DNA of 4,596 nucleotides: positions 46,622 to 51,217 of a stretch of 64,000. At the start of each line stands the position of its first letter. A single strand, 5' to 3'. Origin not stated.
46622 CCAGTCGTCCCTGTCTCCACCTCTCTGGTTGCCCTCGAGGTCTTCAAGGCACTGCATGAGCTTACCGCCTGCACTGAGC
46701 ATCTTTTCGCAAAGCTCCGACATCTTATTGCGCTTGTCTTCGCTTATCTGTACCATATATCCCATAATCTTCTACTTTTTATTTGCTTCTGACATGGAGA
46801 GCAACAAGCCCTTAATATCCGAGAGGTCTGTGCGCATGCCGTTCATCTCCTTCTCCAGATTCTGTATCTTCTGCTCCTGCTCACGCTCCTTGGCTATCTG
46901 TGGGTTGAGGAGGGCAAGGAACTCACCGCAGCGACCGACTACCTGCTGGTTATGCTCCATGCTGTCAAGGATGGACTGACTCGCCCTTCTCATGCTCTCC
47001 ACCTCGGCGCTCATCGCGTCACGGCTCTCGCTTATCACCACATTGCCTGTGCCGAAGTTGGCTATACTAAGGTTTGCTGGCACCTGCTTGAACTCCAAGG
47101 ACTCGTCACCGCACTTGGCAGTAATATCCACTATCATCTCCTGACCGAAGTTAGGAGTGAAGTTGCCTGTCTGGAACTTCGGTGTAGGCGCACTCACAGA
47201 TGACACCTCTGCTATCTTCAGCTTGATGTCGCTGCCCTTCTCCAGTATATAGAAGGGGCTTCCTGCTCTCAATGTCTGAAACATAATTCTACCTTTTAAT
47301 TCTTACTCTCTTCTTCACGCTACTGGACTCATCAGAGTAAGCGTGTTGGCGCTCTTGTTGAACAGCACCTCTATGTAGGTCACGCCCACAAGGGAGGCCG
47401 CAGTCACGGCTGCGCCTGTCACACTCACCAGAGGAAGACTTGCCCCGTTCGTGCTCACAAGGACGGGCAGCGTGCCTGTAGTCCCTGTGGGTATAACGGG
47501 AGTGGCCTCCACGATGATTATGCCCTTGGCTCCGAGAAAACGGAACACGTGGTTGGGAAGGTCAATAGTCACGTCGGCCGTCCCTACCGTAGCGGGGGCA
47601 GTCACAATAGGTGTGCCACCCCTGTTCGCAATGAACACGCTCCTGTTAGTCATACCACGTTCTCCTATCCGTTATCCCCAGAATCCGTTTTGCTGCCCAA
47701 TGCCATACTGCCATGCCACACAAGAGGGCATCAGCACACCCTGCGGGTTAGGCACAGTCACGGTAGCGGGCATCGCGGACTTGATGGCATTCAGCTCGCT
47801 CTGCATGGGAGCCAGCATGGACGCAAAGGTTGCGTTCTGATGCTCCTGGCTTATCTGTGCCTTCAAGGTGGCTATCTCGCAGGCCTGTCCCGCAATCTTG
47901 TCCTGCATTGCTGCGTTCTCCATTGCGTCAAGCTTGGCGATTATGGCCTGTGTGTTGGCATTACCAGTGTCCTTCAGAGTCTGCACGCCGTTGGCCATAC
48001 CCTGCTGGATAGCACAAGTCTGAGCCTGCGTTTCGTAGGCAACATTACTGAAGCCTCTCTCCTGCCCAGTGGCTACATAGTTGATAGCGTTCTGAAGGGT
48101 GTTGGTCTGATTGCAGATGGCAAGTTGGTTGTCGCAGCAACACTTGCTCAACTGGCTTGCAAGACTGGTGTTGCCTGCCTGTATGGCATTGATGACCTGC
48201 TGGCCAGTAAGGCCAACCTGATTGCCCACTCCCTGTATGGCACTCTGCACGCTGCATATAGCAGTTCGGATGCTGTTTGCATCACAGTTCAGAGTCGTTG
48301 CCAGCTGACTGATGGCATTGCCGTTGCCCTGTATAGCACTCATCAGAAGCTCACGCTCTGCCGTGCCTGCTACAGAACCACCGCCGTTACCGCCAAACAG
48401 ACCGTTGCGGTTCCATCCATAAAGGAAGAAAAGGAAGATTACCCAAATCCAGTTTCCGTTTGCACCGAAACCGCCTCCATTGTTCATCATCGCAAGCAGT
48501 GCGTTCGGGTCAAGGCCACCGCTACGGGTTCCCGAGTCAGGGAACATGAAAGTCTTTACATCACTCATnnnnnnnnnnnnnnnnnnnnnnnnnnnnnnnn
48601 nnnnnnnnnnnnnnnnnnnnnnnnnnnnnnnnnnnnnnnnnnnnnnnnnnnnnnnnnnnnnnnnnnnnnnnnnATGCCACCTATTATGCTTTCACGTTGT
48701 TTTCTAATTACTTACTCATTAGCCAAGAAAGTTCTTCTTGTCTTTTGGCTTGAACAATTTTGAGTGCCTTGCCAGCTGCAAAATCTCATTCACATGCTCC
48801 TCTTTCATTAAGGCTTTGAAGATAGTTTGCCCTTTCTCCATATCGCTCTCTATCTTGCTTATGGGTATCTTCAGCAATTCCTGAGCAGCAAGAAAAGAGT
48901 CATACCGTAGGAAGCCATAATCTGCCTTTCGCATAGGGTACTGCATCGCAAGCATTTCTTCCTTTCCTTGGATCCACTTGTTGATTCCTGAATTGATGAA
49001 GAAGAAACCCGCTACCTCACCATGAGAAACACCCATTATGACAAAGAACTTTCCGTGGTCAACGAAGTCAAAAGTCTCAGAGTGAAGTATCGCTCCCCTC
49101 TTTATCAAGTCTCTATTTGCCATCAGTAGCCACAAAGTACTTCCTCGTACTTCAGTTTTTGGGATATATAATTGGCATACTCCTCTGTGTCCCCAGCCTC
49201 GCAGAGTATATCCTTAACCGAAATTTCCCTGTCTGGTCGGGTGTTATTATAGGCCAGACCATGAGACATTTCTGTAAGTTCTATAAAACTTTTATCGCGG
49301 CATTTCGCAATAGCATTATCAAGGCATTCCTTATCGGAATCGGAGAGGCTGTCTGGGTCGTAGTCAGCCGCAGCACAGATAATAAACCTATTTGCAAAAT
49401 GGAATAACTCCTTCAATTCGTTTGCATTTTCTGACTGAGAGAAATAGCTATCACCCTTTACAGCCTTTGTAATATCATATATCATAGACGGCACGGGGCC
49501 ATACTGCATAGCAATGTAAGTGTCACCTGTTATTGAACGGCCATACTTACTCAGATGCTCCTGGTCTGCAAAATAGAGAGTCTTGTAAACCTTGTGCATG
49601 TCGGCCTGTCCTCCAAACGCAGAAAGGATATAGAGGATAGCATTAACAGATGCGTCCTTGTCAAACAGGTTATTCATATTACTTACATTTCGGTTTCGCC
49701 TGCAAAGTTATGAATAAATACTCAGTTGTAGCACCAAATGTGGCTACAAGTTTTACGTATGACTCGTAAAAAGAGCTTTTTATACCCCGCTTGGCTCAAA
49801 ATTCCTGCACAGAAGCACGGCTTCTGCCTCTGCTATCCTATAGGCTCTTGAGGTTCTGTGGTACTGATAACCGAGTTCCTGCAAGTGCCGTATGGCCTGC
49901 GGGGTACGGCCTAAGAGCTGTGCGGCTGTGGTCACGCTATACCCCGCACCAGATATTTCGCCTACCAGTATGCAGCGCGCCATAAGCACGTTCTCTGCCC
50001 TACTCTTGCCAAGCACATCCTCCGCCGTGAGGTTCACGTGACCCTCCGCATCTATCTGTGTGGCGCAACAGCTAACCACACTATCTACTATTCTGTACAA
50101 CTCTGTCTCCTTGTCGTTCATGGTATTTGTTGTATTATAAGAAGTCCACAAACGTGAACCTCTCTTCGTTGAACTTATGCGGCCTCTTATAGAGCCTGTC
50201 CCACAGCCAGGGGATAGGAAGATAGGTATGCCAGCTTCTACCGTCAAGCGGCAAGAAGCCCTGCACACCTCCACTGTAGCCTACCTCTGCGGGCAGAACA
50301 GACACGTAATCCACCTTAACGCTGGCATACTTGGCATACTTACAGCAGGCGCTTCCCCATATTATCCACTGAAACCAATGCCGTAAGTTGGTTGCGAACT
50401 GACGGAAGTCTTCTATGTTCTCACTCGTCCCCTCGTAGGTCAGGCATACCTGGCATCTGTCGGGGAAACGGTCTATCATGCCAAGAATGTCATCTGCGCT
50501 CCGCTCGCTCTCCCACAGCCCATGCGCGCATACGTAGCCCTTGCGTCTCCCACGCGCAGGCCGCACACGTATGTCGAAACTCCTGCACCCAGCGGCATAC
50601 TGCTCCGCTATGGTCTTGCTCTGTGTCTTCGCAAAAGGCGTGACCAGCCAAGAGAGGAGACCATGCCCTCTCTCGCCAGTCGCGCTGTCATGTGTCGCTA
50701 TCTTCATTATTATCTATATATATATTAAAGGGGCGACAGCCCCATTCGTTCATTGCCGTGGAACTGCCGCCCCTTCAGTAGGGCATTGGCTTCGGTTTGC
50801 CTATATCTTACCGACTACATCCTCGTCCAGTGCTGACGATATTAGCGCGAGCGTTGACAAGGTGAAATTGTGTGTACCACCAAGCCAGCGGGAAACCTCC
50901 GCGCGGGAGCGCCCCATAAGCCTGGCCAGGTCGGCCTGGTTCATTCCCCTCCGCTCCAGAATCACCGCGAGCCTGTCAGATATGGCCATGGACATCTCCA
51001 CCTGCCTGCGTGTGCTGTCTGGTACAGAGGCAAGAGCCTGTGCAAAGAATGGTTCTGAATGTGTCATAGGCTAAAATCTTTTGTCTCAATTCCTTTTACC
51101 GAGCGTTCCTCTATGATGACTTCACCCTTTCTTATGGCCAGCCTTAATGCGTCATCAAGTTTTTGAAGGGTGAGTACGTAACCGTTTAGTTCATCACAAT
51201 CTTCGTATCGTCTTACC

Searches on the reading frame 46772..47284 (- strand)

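Call 26: search_protein_families(library=pfam, proteins=[window:46772-47284:-], max_evalue=0.05)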
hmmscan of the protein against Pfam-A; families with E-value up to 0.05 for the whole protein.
window:46772-47284:- (170 aa): 3 families
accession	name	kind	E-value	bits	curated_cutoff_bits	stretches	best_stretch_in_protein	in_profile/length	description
PF18595.6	Nuf2_DHR10-like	-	0.0064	17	28.4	1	93-157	12-76/117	Nuf2, DHR10-like domain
PF07851.19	TMEM120A-B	-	0.015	15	29.8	1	84-163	14-91/324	TMEM120A/B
PF04678.18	MCU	-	0.044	14.3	30.8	0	83-157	17-81/177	Mitochondrial calcium uniporter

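Call 27: search_protein_families(library=phrogs, proteins=[window:46772-47284:-], max_evalue=0.01)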
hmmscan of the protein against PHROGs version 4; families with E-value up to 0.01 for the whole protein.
window:46772-47284:- (170 aa): 3 families
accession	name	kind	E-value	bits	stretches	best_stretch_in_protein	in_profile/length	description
phrog_28898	-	unknown function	1.9e-35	123.4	1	1-160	1-162/181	-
phrog_473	-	head and packaging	8.1e-05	24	1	132-166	38-72/75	virion structural protein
phrog_33933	-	unknown function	0.0015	19.2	1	133-164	7-38/48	-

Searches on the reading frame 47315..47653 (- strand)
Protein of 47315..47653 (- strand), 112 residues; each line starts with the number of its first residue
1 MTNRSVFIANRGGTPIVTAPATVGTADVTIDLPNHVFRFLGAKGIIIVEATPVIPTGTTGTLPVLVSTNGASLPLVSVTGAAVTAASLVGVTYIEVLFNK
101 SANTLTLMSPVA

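Call 26: search_protein_families(library=pfam, proteins=[window:47315-47653:-], max_evalue=0.05)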
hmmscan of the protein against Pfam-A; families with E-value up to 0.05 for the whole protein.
window:47315-47653:- (112 aa): 0 families

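Call 27: search_protein_families(library=phrogs, proteins=[window:47315-47653:-], max_evalue=0.01)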
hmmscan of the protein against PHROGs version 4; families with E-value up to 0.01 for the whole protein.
window:47315-47653:- (112 aa): 1 family
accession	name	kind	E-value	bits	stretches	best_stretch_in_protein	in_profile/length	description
phrog_31654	-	unknown function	6.1e-18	66.1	1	18-108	26-116/141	-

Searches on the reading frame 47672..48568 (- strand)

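Call 26: search_protein_families(library=pfam, proteins=[window:47672-48568:-], max_evalue=0.05)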
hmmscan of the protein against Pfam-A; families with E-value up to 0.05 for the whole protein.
window:47672-48568:- (298 aa): 0 families

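Call 27: search_protein_families(library=phrogs, proteins=[window:47672-48568:-], max_evalue=0.01)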
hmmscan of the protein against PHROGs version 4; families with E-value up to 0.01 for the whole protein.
window:47672-48568:- (298 aa): 1 family
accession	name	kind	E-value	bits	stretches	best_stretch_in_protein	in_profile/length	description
phrog_16490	-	unknown function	2.2e-50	172.9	2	19-163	10-165/286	-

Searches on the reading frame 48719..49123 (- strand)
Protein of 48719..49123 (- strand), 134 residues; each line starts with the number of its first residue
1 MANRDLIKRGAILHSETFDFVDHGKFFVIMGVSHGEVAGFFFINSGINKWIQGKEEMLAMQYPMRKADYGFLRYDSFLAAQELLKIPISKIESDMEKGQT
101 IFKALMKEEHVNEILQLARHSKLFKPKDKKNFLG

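Call 26: search_protein_families(library=pfam, proteins=[window:48719-49123:-], max_evalue=0.05)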
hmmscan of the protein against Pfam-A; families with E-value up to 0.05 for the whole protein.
window:48719-49123:- (134 aa): 1 family
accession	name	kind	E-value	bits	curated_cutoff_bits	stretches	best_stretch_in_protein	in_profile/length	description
PF17542.7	RP853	-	0.027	14.1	25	1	81-125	112-160/317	Uncharacterized RP853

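Call 27: search_protein_families(library=phrogs, proteins=[window:48719-49123:-], max_evalue=0.01)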
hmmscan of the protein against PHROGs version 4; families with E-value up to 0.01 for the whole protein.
window:48719-49123:- (134 aa): 0 families

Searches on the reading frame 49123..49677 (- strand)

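Call 26: search_protein_families(library=pfam, proteins=[window:49123-49677:-], max_evalue=0.05)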
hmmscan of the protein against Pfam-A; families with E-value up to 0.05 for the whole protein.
window:49123-49677:- (184 aa): 1 family
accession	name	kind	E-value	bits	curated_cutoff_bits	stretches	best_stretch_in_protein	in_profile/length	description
PF13274.11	SocA_Panacea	-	9.5e-23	81.7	25.7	1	31-140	2-108/113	Antitoxin SocA-like, Panacea domain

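Call 27: search_protein_families(library=phrogs, proteins=[window:49123-49677:-], max_evalue=0.01)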
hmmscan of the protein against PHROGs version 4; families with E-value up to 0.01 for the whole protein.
window:49123-49677:- (184 aa): 2 families
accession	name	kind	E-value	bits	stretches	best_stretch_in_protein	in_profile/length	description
phrog_1281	-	unknown function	1.4e-21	78.1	1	25-177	29-166/195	-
phrog_10390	-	unknown function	3.6e-06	27.7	1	29-140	169-266/299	-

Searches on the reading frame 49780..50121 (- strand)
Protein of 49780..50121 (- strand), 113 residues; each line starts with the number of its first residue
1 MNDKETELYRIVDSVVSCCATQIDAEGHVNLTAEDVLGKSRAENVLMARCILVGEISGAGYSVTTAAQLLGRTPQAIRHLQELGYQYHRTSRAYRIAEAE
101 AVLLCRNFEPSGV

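Call 24: search_protein_families(library=pfam, proteins=[window:49780-50121:-], max_evalue=0.01)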
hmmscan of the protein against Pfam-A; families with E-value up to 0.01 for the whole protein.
window:49780-50121:- (113 aa): 0 families

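Call 27: search_protein_families(library=phrogs, proteins=[window:49780-50121:-], max_evalue=0.01)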
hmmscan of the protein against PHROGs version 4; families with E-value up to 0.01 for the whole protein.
window:49780-50121:- (113 aa): 0 families

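Call 39: search_solved_structures(query=window:49780-50121:-, max_evalue=1)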
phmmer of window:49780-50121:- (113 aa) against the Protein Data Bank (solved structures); distinct sequences matched with E-value up to 1: 5.
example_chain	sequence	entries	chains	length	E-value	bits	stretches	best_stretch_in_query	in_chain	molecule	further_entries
5n02_D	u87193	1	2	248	0.36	14.4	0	15-43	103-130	Glutaconate CoA-transferase family, subunit B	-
5n00_B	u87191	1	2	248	0.36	14.4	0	15-43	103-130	Glutaconate CoA-transferase family, subunit B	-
5n03_D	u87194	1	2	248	0.37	14.4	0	14-43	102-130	Glutaconate CoA-transferase family, subunit B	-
5mzw_D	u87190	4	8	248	0.37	14.4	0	14-43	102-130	Glutaconate CoA-transferase family, subunit B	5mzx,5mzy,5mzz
5n01_D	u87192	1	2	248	0.37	14.4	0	15-43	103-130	Glutaconate CoA-transferase family, subunit B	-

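Call 45: search_protein_families(library=pfam, proteins=[window:49780-50121:-], max_evalue=5)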
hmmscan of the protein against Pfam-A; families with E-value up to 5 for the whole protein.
window:49780-50121:- (113 aa): 3 families
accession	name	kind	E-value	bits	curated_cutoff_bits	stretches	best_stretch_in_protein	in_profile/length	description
PF13384.12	HTH_23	-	0.06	13.6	24.6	1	59-79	16-36/50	Homeodomain-like domain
PF13551.12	HTH_29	-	0.11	13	28.1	1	57-83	8-35/64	Winged helix-turn helix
PF08299.17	Bac_DnaA_C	-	0.13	12.7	31.5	1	28-52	11-35/69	Bacterial dnaA protein helix-turn-helix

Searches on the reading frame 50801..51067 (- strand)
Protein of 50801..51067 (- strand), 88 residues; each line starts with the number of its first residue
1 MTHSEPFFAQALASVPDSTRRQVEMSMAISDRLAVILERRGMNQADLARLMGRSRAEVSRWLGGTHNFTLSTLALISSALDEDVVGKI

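Call 26: search_protein_families(library=pfam, proteins=[window:50801-51067:-], max_evalue=0.05)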
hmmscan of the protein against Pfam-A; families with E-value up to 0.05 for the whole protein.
window:50801-51067:- (88 aa): 9 families
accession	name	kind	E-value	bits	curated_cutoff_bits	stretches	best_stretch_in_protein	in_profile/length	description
PF13443.12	HTH_26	-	1.4e-09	38.5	22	1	32-82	1-52/63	Cro/C1-type HTH DNA-binding domain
PF01381.28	HTH_3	-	1.8e-07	31.5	23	1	36-83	4-51/55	Helix-turn-helix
PF13560.12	HTH_31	-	8e-07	29.7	27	1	31-81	4-55/64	Helix-turn-helix domain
PF13384.12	HTH_23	-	0.00046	20.4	24.6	1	29-62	4-38/50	Homeodomain-like domain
PF13551.12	HTH_29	-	0.00094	19.7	28.1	1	33-62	3-33/64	Winged helix-turn helix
PF13518.12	HTH_28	-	0.0033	17.9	25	1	32-62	2-33/52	Helix-turn-helix domain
PF01047.28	MarR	-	0.0044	17.3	24.6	1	33-62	9-38/59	MarR family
PF20432.4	Xre-like-HTH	-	0.029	15.1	25.8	1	36-60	18-42/63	Antitoxin Xre-like helix-turn-helix domain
PF12802.13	MarR_2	-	0.037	14.6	27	0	33-60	11-39/61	MarR family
